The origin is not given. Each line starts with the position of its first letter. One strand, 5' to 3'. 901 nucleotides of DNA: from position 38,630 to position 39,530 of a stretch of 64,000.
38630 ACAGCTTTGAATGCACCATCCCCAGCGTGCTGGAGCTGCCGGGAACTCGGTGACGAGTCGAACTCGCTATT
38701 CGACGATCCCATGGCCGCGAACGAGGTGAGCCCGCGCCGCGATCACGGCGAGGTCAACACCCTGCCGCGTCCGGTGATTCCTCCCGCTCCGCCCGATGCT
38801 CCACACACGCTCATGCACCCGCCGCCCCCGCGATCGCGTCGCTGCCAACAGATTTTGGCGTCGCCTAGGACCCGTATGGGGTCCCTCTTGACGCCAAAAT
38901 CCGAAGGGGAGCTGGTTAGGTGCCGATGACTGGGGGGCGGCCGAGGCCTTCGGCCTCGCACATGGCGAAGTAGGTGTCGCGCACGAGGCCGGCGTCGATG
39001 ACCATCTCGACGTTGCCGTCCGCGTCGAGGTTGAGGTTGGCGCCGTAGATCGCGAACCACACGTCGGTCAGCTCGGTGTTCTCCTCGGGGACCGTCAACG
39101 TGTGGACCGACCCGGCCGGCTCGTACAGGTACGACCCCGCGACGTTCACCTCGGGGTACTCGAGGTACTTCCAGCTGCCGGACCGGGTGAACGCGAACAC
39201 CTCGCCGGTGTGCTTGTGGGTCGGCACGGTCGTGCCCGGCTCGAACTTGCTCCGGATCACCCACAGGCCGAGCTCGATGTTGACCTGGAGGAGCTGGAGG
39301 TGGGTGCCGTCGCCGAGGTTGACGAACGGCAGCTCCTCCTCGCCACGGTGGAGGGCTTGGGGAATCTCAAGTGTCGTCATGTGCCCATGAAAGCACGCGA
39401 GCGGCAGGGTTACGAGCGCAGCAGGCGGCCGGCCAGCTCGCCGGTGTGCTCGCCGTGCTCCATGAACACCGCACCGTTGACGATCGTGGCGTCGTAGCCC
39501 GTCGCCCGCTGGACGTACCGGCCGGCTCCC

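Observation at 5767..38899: Five-member family of palindromic elements with invariant termini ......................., each just past a stop codon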

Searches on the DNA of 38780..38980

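Call 88: search_rna_families(source=window, start=38780, end=38980, threshold=evalue, max_evalue=1)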
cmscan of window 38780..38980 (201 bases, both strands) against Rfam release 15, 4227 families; matches with E-value up to 1: 1.
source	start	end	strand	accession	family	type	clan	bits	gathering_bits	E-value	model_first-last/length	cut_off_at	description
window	38780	38905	-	RF02142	HOXA11-AS1_6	Gene; lncRNA;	-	12.8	50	0.71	1-130/179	3'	HOXA11 antisense RNA 1 conserved region 6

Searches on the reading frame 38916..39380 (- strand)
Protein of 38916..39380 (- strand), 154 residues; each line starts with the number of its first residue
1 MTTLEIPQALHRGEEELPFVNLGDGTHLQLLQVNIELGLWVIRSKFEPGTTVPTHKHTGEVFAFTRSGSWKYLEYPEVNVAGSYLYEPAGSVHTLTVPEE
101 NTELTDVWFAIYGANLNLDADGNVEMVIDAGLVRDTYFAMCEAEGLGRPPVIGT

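Call 90: search_protein_families(library=pfam, proteins=[window:38919-39380:-], max_evalue=0.001)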
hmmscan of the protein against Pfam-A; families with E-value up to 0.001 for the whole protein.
window:38919-39380:- (154 aa): 2 families
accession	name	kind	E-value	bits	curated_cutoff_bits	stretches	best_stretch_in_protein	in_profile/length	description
PF12973.13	Cupin_7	-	6.5e-15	55.3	27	1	15-104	9-96/105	ChrR Cupin-like domain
PF07883.17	Cupin_2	-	5.9e-05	23.1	27.2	1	45-104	4-66/70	Cupin domain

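Call 99: find_encoding_contigs(protein=window:38916-39380:-, flank=1500, max_places=4)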
Protein window:38916-39380:- (154 aa): no gene with exactly this product is on record in the collection.
